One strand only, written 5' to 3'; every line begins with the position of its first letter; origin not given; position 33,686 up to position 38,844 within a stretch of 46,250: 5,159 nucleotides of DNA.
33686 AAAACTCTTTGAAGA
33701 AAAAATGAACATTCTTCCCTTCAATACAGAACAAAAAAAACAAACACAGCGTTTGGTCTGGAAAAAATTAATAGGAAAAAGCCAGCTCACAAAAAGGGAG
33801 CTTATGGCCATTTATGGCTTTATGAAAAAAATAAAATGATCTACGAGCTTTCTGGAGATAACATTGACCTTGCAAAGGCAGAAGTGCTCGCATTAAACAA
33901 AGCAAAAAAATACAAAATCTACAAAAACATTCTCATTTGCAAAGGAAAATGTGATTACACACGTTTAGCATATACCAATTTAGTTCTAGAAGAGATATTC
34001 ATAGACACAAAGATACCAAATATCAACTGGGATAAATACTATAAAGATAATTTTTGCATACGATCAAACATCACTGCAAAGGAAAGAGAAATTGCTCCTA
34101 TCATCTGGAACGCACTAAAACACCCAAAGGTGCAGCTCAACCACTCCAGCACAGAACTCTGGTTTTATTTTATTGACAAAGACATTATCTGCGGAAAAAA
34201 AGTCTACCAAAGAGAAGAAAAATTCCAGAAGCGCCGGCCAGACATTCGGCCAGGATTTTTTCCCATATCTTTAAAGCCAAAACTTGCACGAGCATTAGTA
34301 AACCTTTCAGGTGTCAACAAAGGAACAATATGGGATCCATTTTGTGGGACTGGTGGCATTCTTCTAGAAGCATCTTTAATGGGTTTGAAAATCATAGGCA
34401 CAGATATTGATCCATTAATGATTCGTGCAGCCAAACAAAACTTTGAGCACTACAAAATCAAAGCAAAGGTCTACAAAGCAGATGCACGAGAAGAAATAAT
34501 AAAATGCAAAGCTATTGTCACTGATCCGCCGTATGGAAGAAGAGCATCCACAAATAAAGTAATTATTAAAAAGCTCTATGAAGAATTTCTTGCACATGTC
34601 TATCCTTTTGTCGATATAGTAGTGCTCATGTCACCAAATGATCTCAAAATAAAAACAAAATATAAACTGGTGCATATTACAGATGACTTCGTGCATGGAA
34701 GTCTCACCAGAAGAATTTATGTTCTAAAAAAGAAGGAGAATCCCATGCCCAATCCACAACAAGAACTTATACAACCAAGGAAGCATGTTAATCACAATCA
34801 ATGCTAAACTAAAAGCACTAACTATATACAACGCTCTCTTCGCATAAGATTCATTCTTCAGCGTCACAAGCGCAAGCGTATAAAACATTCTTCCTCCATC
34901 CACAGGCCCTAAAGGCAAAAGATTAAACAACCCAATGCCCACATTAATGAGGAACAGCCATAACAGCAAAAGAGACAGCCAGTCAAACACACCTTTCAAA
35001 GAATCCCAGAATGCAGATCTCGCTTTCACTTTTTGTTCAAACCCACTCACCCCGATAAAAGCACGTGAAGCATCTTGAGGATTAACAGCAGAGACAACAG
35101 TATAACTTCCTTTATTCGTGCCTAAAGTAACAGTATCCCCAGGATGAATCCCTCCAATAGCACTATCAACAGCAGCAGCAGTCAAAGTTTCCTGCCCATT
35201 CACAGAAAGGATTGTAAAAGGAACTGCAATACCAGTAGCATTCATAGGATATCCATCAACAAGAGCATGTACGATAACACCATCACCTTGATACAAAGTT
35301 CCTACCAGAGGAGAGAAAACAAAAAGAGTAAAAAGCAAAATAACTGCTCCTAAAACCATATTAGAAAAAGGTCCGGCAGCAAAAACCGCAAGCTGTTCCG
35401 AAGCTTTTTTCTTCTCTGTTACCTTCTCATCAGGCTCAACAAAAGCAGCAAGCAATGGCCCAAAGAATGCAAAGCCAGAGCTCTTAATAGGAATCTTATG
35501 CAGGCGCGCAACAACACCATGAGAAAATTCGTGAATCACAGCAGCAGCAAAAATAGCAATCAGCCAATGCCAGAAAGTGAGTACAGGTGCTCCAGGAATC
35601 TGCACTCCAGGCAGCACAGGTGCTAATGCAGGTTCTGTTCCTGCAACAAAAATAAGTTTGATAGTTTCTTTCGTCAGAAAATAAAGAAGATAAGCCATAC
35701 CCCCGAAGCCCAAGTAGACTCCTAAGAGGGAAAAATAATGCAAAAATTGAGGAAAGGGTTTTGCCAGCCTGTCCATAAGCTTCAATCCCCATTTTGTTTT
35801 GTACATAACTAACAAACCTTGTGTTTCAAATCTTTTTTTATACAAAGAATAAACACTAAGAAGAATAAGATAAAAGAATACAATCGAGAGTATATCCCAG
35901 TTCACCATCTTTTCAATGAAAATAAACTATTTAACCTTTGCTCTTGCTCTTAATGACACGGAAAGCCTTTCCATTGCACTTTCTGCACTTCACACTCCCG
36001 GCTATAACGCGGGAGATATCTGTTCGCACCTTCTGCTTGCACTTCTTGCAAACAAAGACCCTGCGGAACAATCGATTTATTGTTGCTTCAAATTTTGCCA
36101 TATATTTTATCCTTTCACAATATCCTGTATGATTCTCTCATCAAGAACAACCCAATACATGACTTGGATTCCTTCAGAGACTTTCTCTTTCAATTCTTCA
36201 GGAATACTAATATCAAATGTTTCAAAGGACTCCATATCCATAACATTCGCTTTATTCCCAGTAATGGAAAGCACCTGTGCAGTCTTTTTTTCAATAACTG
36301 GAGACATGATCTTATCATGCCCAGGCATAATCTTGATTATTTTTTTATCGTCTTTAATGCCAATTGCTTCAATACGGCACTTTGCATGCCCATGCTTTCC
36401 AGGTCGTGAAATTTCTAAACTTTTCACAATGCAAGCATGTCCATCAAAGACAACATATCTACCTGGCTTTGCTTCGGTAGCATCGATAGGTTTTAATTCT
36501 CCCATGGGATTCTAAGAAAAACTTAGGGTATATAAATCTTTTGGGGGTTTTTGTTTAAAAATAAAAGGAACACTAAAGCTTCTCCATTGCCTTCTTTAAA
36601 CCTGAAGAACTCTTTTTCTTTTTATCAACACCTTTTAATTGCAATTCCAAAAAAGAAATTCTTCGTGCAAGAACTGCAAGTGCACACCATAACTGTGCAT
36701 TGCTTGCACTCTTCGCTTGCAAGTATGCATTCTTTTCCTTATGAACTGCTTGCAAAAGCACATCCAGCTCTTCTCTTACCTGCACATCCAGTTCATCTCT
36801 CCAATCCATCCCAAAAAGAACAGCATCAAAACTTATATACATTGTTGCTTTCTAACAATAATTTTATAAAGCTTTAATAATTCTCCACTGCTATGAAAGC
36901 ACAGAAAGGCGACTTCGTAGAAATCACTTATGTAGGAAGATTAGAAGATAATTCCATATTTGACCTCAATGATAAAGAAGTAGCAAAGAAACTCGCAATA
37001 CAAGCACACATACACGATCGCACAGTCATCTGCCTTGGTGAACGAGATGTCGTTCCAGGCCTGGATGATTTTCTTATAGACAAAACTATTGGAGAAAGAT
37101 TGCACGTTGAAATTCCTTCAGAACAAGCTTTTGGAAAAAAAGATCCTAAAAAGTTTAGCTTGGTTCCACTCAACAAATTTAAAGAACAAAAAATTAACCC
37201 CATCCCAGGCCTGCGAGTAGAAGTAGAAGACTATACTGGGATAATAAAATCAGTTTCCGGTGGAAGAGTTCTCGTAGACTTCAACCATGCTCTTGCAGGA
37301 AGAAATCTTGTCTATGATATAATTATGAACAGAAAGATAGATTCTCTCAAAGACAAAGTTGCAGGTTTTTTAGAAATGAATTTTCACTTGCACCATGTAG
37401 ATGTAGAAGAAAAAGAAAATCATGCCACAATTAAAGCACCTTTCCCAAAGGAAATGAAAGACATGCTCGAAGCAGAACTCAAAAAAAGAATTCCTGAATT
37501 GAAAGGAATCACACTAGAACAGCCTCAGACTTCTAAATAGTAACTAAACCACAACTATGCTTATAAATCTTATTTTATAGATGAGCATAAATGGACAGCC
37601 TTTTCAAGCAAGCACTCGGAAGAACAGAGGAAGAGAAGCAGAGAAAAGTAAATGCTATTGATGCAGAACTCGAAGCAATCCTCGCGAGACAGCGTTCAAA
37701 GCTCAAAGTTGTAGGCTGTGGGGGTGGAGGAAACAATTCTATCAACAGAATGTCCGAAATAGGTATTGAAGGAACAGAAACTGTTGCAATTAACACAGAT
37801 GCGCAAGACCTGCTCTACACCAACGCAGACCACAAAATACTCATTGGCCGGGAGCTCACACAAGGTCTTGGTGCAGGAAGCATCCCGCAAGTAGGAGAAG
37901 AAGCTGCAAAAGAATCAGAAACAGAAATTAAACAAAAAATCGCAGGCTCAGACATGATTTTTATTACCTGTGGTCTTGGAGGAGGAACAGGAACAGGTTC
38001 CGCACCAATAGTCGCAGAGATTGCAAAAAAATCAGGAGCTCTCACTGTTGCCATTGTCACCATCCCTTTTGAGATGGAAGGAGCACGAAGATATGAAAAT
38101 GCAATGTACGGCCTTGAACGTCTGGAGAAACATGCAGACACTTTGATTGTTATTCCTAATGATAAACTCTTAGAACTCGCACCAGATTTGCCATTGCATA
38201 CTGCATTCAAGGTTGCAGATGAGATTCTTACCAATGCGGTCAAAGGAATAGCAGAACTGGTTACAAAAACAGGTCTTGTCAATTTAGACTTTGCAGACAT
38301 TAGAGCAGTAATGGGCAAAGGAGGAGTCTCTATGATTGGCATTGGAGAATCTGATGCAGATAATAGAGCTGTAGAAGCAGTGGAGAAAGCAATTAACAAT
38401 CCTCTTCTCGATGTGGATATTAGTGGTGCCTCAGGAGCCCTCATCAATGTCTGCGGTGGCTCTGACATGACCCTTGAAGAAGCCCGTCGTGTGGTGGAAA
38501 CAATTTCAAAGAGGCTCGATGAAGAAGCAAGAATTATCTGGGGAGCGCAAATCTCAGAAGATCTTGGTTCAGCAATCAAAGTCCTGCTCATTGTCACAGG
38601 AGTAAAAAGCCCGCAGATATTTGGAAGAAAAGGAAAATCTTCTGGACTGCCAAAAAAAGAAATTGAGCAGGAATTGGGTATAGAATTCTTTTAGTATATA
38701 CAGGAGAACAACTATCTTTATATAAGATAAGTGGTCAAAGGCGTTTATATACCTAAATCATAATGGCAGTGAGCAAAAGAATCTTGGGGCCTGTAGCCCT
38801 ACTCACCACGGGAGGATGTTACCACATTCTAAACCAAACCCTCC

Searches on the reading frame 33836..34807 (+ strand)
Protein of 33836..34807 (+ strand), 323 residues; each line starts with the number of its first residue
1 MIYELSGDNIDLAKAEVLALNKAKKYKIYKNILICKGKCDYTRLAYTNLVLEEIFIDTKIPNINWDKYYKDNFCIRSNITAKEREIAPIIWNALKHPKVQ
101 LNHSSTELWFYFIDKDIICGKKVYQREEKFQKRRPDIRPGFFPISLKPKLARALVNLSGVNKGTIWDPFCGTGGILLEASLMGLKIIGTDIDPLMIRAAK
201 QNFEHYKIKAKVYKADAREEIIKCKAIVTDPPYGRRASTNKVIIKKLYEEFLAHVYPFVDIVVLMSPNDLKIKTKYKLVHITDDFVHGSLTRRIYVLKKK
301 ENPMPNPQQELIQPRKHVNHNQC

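Call 18: search_protein_families(library=pfam, proteins=[window:33836-34807:+])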
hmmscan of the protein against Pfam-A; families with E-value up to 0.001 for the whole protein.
window:33836-34807:+ (323 aa): 9 families
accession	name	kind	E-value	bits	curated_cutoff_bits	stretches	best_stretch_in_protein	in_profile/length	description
PF01170.24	UPF0020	-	6e-27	95.1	22.3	1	136-255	2-152/197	RMKL-like, methyltransferase domain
PF01555.25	N6_N4_Mtase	-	1.9e-12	48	26.7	1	7-200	91-220/221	DNA methylase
PF05175.20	MTS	-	3.4e-06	27.2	23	1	158-250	28-125/170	Methyltransferase small domain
PF13649.12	Methyltransf_25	-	3.7e-06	28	27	1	167-219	3-57/97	Methyltransferase domain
PF09445.16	Methyltransf_15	-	7.2e-06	26.1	22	1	164-217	3-58/165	RNA cap guanine-N2 methyltransferase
PF11599.14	AviRa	-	1.8e-05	24.8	25.7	0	142-203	30-97/232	RRNA methyltransferase AviRa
PF13847.12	Methyltransf_31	-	3.5e-05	23.9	27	1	164-219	6-65/145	Methyltransferase domain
PF03602.21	Cons_hypoth95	-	4.5e-05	23.6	24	1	160-243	40-133/182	Conserved hypothetical protein 95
PF06325.19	PrmA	-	0.00089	19.3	22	0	164-213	164-214/296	Ribosomal protein L11 methyltransferase (PrmA)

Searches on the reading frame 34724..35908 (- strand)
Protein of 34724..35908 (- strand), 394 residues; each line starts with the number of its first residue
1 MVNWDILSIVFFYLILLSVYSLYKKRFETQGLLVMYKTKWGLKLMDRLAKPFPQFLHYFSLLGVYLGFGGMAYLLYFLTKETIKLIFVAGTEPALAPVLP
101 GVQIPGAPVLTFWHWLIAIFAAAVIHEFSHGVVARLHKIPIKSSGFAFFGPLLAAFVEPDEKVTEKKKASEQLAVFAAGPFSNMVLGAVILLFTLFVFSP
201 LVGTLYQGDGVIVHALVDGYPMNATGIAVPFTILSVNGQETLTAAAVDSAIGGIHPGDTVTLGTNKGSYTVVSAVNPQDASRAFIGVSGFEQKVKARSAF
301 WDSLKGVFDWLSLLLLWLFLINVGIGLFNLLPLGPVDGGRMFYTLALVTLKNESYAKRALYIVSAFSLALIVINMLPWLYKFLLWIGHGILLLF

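Call 18: search_protein_families(library=pfam, proteins=[window:34724-35908:-])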
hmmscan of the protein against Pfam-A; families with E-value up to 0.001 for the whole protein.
window:34724-35908:- (394 aa): 1 family
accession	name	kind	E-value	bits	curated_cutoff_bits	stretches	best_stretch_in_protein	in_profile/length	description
PF02163.28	Peptidase_M50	-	5.7e-19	68.8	27.2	1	116-370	3-217/221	Peptidase family M50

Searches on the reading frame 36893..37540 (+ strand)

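Call 18: search_protein_families(library=pfam, proteins=[window:36893-37540:+])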
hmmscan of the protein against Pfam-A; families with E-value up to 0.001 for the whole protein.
window:36893-37540:+ (215 aa): 2 families
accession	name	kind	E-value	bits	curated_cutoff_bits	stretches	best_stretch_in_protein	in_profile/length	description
PF22199.2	FKBP26_IF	-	7.3e-18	64.7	27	1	90-134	2-46/46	FKBP26, IF domain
PF00254.34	FKBP_C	-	1.1e-10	42.1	21.1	1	2-87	4-78/94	FKBP-type peptidyl-prolyl cis-trans isomerase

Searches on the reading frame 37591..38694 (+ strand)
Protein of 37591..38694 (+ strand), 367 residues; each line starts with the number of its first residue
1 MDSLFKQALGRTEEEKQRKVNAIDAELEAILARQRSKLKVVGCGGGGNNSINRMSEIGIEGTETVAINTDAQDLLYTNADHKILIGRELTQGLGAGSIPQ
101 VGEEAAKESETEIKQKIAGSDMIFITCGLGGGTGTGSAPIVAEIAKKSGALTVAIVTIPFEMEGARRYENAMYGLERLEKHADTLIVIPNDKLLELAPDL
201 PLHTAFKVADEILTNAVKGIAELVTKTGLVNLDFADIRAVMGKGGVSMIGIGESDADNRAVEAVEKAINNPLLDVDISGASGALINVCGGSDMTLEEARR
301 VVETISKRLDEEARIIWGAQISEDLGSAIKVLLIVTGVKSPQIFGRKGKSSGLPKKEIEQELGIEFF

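Call 18: search_protein_families(library=pfam, proteins=[window:37591-38694:+])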
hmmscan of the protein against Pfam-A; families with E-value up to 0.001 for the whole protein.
window:37591-38694:+ (367 aa): 2 families
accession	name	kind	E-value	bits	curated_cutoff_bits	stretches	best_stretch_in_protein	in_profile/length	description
PF00091.31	Tubulin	-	3.8e-49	168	33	1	38-196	2-188/190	Tubulin/FtsZ family, GTPase domain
PF12327.13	FtsZ_C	-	3.7e-35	120.5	27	1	245-339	1-95/95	FtsZ family, C-terminal domain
